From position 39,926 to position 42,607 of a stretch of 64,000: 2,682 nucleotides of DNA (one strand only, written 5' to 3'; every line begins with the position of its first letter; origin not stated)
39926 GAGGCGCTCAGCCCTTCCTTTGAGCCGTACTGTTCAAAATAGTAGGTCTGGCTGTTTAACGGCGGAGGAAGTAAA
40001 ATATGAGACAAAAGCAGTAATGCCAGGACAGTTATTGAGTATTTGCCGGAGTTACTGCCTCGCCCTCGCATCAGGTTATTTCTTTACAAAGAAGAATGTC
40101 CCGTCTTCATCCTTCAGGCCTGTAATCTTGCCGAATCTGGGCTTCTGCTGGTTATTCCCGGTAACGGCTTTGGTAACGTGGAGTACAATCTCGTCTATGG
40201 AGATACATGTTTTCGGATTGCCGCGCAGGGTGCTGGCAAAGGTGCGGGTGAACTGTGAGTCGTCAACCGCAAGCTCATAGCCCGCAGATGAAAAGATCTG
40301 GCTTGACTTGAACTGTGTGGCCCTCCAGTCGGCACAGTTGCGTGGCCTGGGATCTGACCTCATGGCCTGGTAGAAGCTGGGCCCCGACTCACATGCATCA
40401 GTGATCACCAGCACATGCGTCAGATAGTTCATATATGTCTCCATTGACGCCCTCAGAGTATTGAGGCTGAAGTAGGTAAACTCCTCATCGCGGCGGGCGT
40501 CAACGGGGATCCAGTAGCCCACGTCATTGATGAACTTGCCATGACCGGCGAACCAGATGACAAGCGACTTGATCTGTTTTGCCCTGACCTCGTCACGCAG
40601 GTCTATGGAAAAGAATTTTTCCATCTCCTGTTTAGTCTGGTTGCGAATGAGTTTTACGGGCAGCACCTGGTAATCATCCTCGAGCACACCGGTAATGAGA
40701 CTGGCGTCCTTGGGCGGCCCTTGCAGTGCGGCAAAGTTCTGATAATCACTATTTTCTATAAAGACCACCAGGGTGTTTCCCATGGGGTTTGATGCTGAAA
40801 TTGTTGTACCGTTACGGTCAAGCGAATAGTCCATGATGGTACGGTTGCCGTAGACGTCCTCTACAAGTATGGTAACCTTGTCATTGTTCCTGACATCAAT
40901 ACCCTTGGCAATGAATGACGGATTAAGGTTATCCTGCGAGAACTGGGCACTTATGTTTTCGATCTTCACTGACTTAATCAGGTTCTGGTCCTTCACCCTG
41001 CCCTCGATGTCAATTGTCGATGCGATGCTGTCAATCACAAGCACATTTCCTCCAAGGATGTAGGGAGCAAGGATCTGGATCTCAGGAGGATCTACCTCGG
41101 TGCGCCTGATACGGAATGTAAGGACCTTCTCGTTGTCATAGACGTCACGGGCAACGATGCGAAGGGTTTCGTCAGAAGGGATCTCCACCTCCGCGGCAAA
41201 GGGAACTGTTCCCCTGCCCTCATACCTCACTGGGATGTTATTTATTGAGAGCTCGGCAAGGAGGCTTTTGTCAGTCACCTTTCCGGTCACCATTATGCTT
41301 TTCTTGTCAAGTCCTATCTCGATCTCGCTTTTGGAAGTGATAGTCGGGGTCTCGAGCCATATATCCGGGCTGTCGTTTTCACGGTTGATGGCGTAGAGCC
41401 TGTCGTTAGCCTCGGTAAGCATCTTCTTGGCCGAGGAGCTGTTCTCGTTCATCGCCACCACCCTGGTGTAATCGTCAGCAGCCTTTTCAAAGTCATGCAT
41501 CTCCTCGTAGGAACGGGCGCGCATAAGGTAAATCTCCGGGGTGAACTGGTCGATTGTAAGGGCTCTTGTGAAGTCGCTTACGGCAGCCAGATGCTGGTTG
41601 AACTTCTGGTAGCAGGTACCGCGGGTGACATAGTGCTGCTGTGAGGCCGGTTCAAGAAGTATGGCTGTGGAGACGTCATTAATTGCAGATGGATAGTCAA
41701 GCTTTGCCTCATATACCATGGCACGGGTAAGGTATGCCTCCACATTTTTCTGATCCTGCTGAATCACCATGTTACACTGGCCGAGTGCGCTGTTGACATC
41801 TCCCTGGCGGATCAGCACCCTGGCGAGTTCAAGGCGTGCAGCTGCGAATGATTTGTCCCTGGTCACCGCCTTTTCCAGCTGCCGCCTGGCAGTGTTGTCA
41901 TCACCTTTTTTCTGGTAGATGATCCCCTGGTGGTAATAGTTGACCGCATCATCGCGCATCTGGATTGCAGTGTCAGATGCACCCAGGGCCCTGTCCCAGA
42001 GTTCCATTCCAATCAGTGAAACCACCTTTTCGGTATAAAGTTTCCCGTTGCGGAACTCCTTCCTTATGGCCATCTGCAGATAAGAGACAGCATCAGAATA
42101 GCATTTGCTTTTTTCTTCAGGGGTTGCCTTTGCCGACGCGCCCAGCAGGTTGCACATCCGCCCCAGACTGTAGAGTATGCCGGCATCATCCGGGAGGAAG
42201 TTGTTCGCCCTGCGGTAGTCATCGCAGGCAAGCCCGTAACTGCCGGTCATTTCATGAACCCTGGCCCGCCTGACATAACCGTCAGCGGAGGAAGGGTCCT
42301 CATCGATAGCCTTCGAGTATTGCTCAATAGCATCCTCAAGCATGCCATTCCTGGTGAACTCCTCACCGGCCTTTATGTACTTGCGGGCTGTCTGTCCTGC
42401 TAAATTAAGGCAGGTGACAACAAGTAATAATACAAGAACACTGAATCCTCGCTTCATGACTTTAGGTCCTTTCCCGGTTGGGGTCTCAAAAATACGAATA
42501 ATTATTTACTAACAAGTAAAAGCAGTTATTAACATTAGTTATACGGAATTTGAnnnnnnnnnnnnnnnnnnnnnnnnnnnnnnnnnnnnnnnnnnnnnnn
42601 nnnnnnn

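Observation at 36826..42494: Tightly coupled pair: secreted TPR-Ig-caspase-like protein and a propeller/Y_Y_Y-TM-PP2C sensor phosphatase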

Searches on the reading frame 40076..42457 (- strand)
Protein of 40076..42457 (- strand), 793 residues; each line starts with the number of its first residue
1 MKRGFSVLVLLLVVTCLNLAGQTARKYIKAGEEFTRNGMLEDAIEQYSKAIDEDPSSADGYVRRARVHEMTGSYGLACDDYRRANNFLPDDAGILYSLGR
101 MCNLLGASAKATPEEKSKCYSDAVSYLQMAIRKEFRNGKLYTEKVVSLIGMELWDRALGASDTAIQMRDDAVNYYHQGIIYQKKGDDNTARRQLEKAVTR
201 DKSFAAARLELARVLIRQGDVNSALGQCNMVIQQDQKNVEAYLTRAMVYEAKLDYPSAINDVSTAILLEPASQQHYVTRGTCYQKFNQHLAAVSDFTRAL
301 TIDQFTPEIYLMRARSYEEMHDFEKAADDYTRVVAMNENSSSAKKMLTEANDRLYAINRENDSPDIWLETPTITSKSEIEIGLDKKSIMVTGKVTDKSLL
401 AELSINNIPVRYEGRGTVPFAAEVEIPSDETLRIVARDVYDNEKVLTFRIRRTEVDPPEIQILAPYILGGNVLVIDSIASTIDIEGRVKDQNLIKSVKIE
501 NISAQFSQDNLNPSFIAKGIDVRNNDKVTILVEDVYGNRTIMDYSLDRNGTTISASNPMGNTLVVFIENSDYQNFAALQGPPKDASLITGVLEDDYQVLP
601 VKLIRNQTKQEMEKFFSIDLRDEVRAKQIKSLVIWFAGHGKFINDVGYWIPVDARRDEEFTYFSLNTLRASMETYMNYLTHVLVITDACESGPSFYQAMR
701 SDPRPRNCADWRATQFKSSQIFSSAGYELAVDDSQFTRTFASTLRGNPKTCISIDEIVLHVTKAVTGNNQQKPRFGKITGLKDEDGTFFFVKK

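Call 7: search_protein_families(library=pfam, proteins=[window:40076-42457:-], max_evalue=0.01)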
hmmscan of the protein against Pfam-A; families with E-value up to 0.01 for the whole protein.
window:40076-42457:- (793 aa): 18 families
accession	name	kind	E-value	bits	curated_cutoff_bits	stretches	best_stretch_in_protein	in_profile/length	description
PF07719.23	TPR_2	-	1e-23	81.9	27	1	307-339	1-33/34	Tetratricopeptide repeat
PF00515.34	TPR_1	-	3.6e-20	71.3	27.8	1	308-339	2-33/34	Tetratricopeptide repeat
PF13432.12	TPR_16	-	1.5e-18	67.3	32.7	2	177-237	3-63/65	Tetratricopeptide repeat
PF13431.12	TPR_17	-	2.4e-18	65.2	24.4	0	47-77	2-32/34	Tetratricopeptide repeat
PF13414.12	TPR_11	-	6.5e-17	61.4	26.8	1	31-72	1-42/42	TPR repeat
PF13181.12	TPR_8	-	4.4e-15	54.9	25.7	0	174-202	4-32/34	Tetratricopeptide repeat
PF13428.12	TPR_14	-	4.7e-15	55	23.5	0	30-66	7-43/44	Tetratricopeptide repeat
PF14559.12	TPR_19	-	2.2e-13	50.7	25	1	188-242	8-61/68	Tetratricopeptide repeat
PF13371.12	TPR_9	-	8.5e-09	35.8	35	1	249-313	5-69/73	Tetratricopeptide repeat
PF13424.12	TPR_12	-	1.6e-08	35.1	30.1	1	173-232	5-65/77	Tetratricopeptide repeat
PF23914.1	TPR_CcmH_CycH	-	9.4e-07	29.2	42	1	146-263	25-145/158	Cytochrome c-type biogenesis protein H TPR domain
PF13174.12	TPR_6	-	1.2e-06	29.2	26.3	0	174-200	3-29/33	Tetratricopeptide repeat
PF12569.14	NatA_aux_su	-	4.8e-05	22.9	33.3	0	155-235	209-290/515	N-terminal acetyltransferase A, auxiliary subunit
PF25062.1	ARM_TT21_N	-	5.7e-05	23.4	40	0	169-267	98-196/222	Tetratricopeptide repeat protein 21 N-terminal ARM repeat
PF25063.1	ARM_TT21_C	-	0.00016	22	35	0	193-266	77-156/209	Tetratricopeptide repeat protein 21 C-terminal ARM domain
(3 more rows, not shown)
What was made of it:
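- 41384..42394 (-): A TPR solenoid (aa 22-358): about 9 helix pairs plus a capping helix. Pfam TPR families (call 7).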

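Call 8: search_protein_families(library=ncbifam, proteins=[window:40076-42457:-], max_evalue=0.01)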
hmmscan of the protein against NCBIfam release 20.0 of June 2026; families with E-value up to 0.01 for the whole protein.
window:40076-42457:- (793 aa): 28 families (the best 25 are shown)
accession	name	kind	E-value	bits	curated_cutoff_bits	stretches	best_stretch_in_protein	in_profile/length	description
TIGR02917.1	PEP_TPR_lipo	equivalog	4.8e-24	84.3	312.2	1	147-351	440-645/899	XrtA/PEP-CTERM system TPR-repeat protein PrsT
NF040959.1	MamA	equivalog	1.3e-21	77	200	2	166-338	32-204/204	magnetosome protein MamA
TIGR02521.1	type_IV_pilW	equivalog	1.2e-19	70.9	154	3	234-328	26-127/234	type IV pilus biogenesis/stability protein PilW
TIGR00990.1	3a0801s09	subfamily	7.3e-14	51.3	757.25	2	256-336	348-428/615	mitochondrial import receptor subunit TOM70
TIGR02552.1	LcrH_SycD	equivalog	4.6e-12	45.8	104.8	1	228-351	7-130/136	SycD/LcrH family type III secretion system chaperone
NF008757.0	PRK11788.1-5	equivalog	8.8e-09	35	363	1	181-254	190-263/388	lipopolysaccharide assembly protein LapB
NF047832.1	caspase_w_EACC1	subfamily_domain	9.8e-09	35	140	1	564-765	3-208/211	caspase, EACC1-associated type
NF033758.1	gliding_GltE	equivalog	4e-08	32.7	225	1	36-285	98-336/411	adventurous gliding motility TPR repeat lipoprotein GltE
NF047507.1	TPR_BatC_Lepto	exception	7.5e-08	32.1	175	0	119-211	46-136/214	TPR repeat-containing protein BatC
NF007302.0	PRK09782.1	equivalog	2.4e-06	25.8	1223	1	182-359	556-732/990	phage receptor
NF047371.1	FlcA_CTERM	equivalog_domain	4.2e-06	25.5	300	0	23-111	437-526/646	periplasmic flagellar collar protein FlcA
NF002725.1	PRK02603.1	equivalog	4.4e-06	26.8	143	0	12-133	23-149/173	photosystem I assembly protein Ycf3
NF033920.0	C39_PA2778_fam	equivalog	4.6e-06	26.2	150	0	142-228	160-247/255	PA2778 family cysteine peptidase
NF040561.1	PrimPol_Msp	equivalog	5.6e-06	25.2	200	0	38-117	5-86/515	CRISPR-associated primase-polymerase type A1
TIGR04510.1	mod_pep_cyc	subfamily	7e-06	24.8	400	1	170-236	397-463/814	putative peptide modification system cyclase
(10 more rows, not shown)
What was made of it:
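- Weak NCBIfam match to 'caspase, EACC1-associated type' (35 bits, E 1e-8; call 8).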

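Call 14: find_encoding_contigs(protein=window:40076-42457:-, flank=10000, max_places=6)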
Protein window:40076-42457:- (793 aa): 4 contigs read that carry it; 1 place shown.
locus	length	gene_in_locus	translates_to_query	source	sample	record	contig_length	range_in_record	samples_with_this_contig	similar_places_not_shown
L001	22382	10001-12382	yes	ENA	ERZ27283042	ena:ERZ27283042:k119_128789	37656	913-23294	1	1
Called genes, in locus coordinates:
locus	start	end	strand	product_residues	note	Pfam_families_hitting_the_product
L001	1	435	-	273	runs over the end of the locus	-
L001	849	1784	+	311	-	PF03462:PCRF, PF00472:RF-1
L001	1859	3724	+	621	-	PF01642:MM_CoA_mutase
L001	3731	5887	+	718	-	PF01642:MM_CoA_mutase, PF02310:B12-binding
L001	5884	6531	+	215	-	-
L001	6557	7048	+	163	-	-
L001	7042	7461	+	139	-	PF10825:DUF2752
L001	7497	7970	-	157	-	PF02631:RecX_HTH2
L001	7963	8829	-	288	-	PF17827:PrmC_N, PF05175:MTS, PF06325:PrmA (weak), PF13649:Methyltransf_25 (weak)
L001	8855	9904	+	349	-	PF00383:dCMP_cyt_deam_1, PF14437:MafB19-deam, PF01872:RibD_C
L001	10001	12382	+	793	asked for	PF00515:TPR_1 (faint), PF07719:TPR_2 (faint), PF13181:TPR_8 (faint), PF13424:TPR_12 (faint), PF21033:RMD1-3 (faint), PF13414:TPR_11 (weak), PF23914:TPR_CcmH_CycH (weak), PF14559:TPR_19 (weak), +5 more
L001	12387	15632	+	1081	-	PF07494:Reg_prop (faint), PF08450:SGL (faint), PF07495:Y_Y_Y, PF07228:SpoIIE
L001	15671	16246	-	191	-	PF18306:LDcluster4, PF03641:Lysine_decarbox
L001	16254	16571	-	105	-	PF00085:Thioredoxin, PF00578:AhpC-TSA (weak), PF04756:OST3_OST6 (weak), PF08534:Redoxin (weak), PF13899:Thioredoxin_7 (faint), PF13098:Thioredoxin_2, PF13905:Thioredoxin_8 (faint)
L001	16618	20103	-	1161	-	PF02811:PHP, PF07733:DNA_pol3_alpha, PF17657:DNA_pol3_finger, PF14579:HHH_6, PF01336:tRNA_anti-codon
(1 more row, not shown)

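Call 89: search_protein_families(library=padloc, proteins=[window:40076-42457:-], max_evalue=0.01)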
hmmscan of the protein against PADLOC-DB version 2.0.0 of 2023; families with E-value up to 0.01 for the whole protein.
window:40076-42457:- (793 aa): 0 families

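Call 93: predict_structure(alignment_id=A5)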
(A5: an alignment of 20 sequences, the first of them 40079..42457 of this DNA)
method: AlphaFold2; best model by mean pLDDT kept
length: 793 residues; sequences in the alignment: 20
mean_pLDDT: 82.2   pTM: 0.46
mean pLDDT of the five models: 82.2, 80.9, 79.9, 78.9, 76.4
residues with pLDDT >= 90: 294; 70-90: 361; 50-70: 92; < 50: 46
segments of 3 or more residues with pLDDT < 50: 1-19, 573-578, 640-648, 650-661
pLDDT, mean of each block of 10 residues (from residue 1): 43 45 81 92 93 90 95 93 93 95 89 90 95 91 95 94 93 96 94 97 95 95 96 94 96 95 95 95 95 96 91 93 88 81 78 65 79 74 76 78 85 73 78 84 84 73 72 72 86 85 83 84 84 82 79 67 80 48 78 86 75 80 77 76 46 47 64 78 79 69 72 86 75 81 87 90 74 82 87 85
secondary structure, 60 per line:
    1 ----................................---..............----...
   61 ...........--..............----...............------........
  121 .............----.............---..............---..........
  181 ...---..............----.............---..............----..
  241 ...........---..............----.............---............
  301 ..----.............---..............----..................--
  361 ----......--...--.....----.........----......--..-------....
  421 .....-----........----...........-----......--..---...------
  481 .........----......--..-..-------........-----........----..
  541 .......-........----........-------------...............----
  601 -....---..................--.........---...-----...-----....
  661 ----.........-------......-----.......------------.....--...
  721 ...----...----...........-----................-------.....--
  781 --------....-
elements in order (helices of 4 or more, strands of 3 or more residues): H5-36 H40-53 H58-71 H74-87 H92-106 H113-133 H138-150 H154-167 H171-183 H187-200 H205-217 H221-234 H239-251 H255-268 H273-285 H289-302 H307-319 H323-336 H341-358 E365-370 E373-375 E378-382 E387-395 E400-405 E417-425 E431-438 E443-453 E459-464 E472-474 E481-489 E494-499 E514-521 E527-534 E539-547 H549-556 E561-568 H582-595 E602-605 H609-626 E629-637 E641-643 E649-651 H657-660 H665-673 E681-686 H692-695 E696-698 H711-715 E718-723 H735-745 E751-753 H754-766 E774-778 E789-792
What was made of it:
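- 41384..42394 (-): AF2 model with pLDDT above 90 in this region (call 93).
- On Peptidase family C14 (caspase/metacaspase/paracaspase, clan CD): His639 follows strand 629-637 and Cys689 follows strand 681-686 (call 93).
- Checked: (2) The model shows about 9 TPR-like helix pairs rather than 8 (call 93).
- A has large TPR and Ig modules (calls 7, 93).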

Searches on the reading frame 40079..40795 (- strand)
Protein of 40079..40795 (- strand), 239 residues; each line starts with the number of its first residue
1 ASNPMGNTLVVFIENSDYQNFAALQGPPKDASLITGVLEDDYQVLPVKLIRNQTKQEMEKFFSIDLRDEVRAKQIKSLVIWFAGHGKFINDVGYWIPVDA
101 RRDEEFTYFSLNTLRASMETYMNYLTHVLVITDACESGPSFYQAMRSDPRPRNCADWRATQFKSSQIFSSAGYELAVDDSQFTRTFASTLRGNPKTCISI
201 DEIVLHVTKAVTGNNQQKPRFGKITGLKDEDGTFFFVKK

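Call 12: search_protein_families(library=pfam, proteins=[window:40079-40795:-], max_evalue=10)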
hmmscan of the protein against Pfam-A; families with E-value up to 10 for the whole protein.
window:40079-40795:- (239 aa): 0 families

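Call 13: search_solved_structures(query=window:40079-40795:-, max_evalue=10, show_alignments=2)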
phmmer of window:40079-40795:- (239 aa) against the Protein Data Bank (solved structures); distinct sequences matched with E-value up to 10: 1.
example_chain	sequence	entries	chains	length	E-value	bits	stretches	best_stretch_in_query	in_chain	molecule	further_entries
6m6r_A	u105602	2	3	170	1.1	11.9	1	10-76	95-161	Dicer Related Helicase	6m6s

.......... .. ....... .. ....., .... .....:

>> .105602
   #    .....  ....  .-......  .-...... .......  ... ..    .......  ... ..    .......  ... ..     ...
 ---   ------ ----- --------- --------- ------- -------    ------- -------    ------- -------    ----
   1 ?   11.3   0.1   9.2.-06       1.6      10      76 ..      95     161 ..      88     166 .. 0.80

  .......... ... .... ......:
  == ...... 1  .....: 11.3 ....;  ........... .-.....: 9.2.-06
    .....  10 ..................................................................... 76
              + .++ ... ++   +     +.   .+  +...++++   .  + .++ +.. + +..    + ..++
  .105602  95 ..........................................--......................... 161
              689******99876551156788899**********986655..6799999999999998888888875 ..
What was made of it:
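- Tried and rejected: (1) Pfam on the isolated caspase-like and Ig regions of the window protein, and phmmer of the caspase region against PDB sequences, gave nothing useful (calls 12, 13).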
